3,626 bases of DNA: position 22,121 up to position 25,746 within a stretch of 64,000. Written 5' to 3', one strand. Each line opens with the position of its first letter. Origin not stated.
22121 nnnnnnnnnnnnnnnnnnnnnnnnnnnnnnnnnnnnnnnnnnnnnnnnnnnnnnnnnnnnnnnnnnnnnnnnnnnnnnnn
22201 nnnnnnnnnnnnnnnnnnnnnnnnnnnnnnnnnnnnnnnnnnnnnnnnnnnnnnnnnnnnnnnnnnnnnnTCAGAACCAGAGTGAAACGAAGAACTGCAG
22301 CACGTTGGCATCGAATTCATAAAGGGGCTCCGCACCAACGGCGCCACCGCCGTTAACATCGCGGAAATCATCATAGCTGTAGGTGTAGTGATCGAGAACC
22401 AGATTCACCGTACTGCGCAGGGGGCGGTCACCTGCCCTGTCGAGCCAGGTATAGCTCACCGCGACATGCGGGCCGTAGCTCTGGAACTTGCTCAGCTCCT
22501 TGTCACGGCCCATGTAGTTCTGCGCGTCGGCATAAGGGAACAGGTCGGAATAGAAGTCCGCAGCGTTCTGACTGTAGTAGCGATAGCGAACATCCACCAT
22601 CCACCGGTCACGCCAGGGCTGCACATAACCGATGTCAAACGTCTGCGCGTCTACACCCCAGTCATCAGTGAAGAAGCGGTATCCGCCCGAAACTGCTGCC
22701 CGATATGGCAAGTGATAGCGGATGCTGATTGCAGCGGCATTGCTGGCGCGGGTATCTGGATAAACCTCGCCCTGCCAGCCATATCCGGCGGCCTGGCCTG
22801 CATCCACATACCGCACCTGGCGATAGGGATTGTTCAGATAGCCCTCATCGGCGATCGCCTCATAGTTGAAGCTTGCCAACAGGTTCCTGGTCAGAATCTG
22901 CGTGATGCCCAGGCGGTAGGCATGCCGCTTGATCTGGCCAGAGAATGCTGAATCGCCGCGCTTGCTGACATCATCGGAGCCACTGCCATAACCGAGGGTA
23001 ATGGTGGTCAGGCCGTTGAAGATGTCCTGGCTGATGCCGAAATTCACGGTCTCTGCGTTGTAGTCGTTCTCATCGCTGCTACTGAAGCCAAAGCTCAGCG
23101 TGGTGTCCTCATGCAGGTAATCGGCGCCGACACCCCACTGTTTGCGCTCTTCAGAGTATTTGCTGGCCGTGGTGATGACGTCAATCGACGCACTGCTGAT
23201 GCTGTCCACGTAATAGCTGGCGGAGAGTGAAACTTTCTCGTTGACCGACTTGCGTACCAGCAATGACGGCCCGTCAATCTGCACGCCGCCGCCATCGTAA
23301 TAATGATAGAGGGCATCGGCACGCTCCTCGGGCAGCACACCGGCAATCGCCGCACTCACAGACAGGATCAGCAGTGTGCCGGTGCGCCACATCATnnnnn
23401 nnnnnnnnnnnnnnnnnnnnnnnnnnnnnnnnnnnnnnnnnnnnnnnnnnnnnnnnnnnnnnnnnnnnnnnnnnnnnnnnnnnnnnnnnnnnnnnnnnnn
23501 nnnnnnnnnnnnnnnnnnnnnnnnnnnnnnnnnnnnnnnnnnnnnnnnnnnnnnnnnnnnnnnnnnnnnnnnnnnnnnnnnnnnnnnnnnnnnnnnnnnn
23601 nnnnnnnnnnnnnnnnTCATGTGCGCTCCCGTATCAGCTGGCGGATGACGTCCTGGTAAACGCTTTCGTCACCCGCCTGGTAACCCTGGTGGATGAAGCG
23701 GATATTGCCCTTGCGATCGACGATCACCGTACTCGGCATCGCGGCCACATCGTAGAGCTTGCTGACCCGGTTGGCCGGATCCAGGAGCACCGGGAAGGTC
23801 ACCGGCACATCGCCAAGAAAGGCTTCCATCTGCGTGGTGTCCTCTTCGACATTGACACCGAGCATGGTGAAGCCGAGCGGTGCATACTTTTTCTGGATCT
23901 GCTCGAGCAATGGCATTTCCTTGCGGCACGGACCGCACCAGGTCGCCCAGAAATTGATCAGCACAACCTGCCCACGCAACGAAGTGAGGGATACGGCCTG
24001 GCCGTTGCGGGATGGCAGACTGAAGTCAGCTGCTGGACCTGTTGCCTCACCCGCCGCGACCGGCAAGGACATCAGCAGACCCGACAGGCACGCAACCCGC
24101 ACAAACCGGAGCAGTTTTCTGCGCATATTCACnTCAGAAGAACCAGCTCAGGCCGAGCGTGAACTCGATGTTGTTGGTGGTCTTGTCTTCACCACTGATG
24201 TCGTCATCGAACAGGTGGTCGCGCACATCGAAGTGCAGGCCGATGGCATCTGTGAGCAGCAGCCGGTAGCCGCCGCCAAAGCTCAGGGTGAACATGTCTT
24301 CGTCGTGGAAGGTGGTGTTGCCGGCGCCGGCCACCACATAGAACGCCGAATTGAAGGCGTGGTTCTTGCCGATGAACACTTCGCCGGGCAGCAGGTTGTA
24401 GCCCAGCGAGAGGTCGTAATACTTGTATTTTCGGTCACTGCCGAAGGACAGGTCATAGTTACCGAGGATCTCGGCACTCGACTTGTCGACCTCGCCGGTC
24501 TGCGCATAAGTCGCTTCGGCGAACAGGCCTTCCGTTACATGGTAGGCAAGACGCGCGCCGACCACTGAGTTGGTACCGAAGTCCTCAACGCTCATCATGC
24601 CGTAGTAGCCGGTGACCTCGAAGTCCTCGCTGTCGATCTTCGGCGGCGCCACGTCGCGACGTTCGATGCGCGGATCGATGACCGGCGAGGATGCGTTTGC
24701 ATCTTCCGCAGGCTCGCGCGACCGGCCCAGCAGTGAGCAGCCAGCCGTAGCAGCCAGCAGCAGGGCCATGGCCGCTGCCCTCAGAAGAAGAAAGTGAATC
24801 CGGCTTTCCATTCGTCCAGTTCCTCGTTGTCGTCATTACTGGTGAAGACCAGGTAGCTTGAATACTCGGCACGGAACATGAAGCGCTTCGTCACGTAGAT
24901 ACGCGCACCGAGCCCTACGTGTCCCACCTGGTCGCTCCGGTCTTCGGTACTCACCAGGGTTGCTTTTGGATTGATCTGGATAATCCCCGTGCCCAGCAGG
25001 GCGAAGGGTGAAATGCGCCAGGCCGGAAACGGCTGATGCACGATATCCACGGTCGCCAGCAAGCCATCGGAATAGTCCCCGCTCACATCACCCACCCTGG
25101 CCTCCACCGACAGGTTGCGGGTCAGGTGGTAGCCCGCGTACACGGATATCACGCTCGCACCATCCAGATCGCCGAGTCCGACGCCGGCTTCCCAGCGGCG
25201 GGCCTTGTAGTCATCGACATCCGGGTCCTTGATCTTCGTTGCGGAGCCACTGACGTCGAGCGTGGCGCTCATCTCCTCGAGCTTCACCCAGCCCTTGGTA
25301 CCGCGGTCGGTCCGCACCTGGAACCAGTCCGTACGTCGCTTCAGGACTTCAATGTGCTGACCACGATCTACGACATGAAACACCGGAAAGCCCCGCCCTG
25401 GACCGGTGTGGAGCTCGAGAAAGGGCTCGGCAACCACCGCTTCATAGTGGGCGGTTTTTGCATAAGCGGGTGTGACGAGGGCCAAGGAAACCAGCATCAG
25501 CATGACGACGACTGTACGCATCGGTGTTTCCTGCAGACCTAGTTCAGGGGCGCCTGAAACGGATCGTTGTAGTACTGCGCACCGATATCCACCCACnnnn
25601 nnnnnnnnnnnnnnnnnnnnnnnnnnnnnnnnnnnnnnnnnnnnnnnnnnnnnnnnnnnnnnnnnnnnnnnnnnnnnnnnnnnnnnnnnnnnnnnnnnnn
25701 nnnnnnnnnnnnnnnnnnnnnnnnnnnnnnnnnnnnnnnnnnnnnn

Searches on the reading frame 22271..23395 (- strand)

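Call 8: search_protein_families(library=pfam, proteins=[window:22271-23395:-], max_evalue=0.001)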
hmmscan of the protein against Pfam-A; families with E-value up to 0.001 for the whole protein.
window:22271-23395:- (374 aa): 1 family
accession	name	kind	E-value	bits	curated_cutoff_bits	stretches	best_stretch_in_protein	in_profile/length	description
PF12094.14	DUF3570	-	4.6e-45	154.6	25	2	159-316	223-380/427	Protein of unknown function (DUF3570)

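Call 9: search_protein_families(library=ncbifam, proteins=[window:22271-23395:-], max_evalue=0.00001)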
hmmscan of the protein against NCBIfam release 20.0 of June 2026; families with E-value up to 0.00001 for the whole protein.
window:22271-23395:- (374 aa): 0 families

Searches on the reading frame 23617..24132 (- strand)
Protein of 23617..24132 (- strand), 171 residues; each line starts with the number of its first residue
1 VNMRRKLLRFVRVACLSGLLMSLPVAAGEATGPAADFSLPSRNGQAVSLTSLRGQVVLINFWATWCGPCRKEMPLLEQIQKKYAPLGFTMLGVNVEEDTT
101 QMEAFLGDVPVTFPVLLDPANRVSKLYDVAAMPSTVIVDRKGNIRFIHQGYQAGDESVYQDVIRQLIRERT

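Call 8: search_protein_families(library=pfam, proteins=[window:23617-24132:-], max_evalue=0.001)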
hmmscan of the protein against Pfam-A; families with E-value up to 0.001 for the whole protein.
window:23617-24132:- (171 aa): 7 families
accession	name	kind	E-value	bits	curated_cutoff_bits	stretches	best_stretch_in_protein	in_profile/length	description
PF08534.16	Redoxin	-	4.8e-30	104.7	26.6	1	33-163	5-148/148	Redoxin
PF00578.27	AhpC-TSA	-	3.6e-28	98.4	26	1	33-146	4-123/124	AhpC/TSA family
PF13905.12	Thioredoxin_8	-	3e-15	56.8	27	1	54-144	1-94/94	Thioredoxin-like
PF00085.26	Thioredoxin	-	1.1e-10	41.9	23.5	1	55-102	19-65/103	Thioredoxin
PF00255.25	GSHPx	-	4.2e-07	30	27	1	37-94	4-60/108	Glutathione peroxidase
PF13098.12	Thioredoxin_2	-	4.8e-06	27.3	27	1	54-155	5-98/104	Thioredoxin-like domain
PF13728.12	TraF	-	0.00024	21.4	23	1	48-155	123-217/224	F plasmid transfer operon protein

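Call 9: search_protein_families(library=ncbifam, proteins=[window:23617-24132:-], max_evalue=0.00001)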
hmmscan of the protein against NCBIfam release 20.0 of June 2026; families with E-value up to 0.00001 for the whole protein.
window:23617-24132:- (171 aa): 14 families
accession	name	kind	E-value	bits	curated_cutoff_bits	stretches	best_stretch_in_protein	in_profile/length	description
NF002854.0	PRK03147.1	subfamily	2.4e-32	112.2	170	1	33-154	41-162/176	thiol-disulfide oxidoreductase ResA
NF047696.1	ThlDiSintTplARhiz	equivalog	3.2e-21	76.1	230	1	33-142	76-191/219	thiol:disulfide interchange protein TlpA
NF041202.1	StoA_CxxC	exception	7.1e-20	71.5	210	1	3-146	1-146/163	endospore biogenesis thiol-disulfide oxidoreductase StoA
NF041054.1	WAxxUGC_long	equivalog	3.5e-19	69.3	300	1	32-144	82-194/354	ResA-like WAxxUGC motif-containing protein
TIGR00385.1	dsbE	subfamily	6.6e-18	64.9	123.15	1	44-162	52-166/173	DsbE family thiol:disulfide interchange protein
TIGR01068.1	thioredoxin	equivalog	1.1e-12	48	96.8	1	54-100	13-59/101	thioredoxin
NF011941.0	PRK15412.1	equivalog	2e-11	43.8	359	1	44-165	60-174/185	thiol:disulfide interchange protein DsbE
NF040769.1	SelL_rel_redox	subfamily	3.9e-09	36.4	120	0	34-128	3-99/173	SelL-related redox protein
NF008229.0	PRK10996.1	equivalog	3.4e-07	30.1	125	1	55-84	53-82/141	thioredoxin TrxC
NF010625.0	PRK14018.1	equivalog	6.6e-07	28.2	522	1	48-152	50-160/521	bifunctional peptide-methionine (S)-S-oxide reductase MsrA/peptide-methionine (R)-S-oxide reductase MsrB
NF006898.0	PRK09381.1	equivalog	1.1e-06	29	138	1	56-97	23-63/109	thioredoxin TrxA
TIGR01126.1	pdi_dom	equivalog_domain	7.8e-06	26.1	107.2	0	54-95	14-57/105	protein disulfide-isomerase domain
NF006960.0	PRK09437.1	equivalog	8.7e-06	25.7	140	0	32-129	8-105/156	thioredoxin-dependent thiol peroxidase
NF053656.1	redoxin_TUGYCR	domain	9.8e-06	25.5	100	0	42-143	15-118/146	TUGYCR motif thioredoxin fold (seleno)protein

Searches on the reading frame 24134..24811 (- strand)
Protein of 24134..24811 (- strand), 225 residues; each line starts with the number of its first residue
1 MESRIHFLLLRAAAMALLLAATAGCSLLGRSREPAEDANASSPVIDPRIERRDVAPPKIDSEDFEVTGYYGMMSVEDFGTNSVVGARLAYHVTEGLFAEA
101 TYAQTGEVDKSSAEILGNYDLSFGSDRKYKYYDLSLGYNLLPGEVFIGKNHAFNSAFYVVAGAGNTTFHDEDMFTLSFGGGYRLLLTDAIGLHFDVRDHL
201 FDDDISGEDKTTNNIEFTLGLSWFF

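Call 8: search_protein_families(library=pfam, proteins=[window:24134-24811:-], max_evalue=0.001)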
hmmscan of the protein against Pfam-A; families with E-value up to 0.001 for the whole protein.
window:24134-24811:- (225 aa): 1 family
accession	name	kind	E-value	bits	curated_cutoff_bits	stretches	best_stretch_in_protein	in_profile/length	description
PF13505.12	OMP_b-brl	-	1.4e-06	29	28.7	1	63-225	21-175/175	Outer membrane protein beta-barrel domain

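Call 9: search_protein_families(library=ncbifam, proteins=[window:24134-24811:-], max_evalue=0.00001)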
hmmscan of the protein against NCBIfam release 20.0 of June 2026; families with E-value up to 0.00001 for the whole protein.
window:24134-24811:- (225 aa): 1 family
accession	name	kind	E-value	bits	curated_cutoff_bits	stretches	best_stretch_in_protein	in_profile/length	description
TIGR04565.1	OMP_myx_plus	subfamily_domain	9.7e-46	155.7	60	1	70-225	1-161/161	outer membrane beta-barrel domain-containing protein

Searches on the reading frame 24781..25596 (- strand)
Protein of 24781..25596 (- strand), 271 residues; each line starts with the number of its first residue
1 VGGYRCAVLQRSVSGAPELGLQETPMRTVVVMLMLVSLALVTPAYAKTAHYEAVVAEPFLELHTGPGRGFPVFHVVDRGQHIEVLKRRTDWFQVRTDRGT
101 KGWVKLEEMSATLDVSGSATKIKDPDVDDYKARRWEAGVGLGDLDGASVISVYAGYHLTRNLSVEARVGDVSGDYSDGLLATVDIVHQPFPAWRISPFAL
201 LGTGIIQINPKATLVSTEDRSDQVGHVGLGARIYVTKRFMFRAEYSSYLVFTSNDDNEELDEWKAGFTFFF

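Call 8: search_protein_families(library=pfam, proteins=[window:24781-25596:-], max_evalue=0.001)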
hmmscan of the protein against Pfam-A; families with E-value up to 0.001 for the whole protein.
window:24781-25596:- (271 aa): 3 families
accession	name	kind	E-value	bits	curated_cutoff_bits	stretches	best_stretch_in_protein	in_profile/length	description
PF13505.12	OMP_b-brl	-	2.8e-10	41.1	28.7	1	134-269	42-173/175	Outer membrane protein beta-barrel domain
PF08239.17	SH3_3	-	1.2e-09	38.6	27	1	60-104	3-48/54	Bacterial SH3 domain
PF06347.19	SH3_4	-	0.00013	22.1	24.1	1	62-108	7-53/56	Bacterial SH3 domain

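Call 9: search_protein_families(library=ncbifam, proteins=[window:24781-25596:-], max_evalue=0.00001)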
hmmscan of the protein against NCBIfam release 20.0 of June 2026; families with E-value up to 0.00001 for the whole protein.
window:24781-25596:- (271 aa): 2 families
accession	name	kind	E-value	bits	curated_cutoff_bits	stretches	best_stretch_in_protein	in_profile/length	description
TIGR04211.1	SH3_and_anchor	equivalog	5.9e-10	39.1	65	1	60-112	8-61/198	TIGR04211 family SH3 domain-containing protein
TIGR04565.1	OMP_myx_plus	subfamily_domain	1.3e-09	38.3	60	1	200-271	92-161/161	outer membrane beta-barrel domain-containing protein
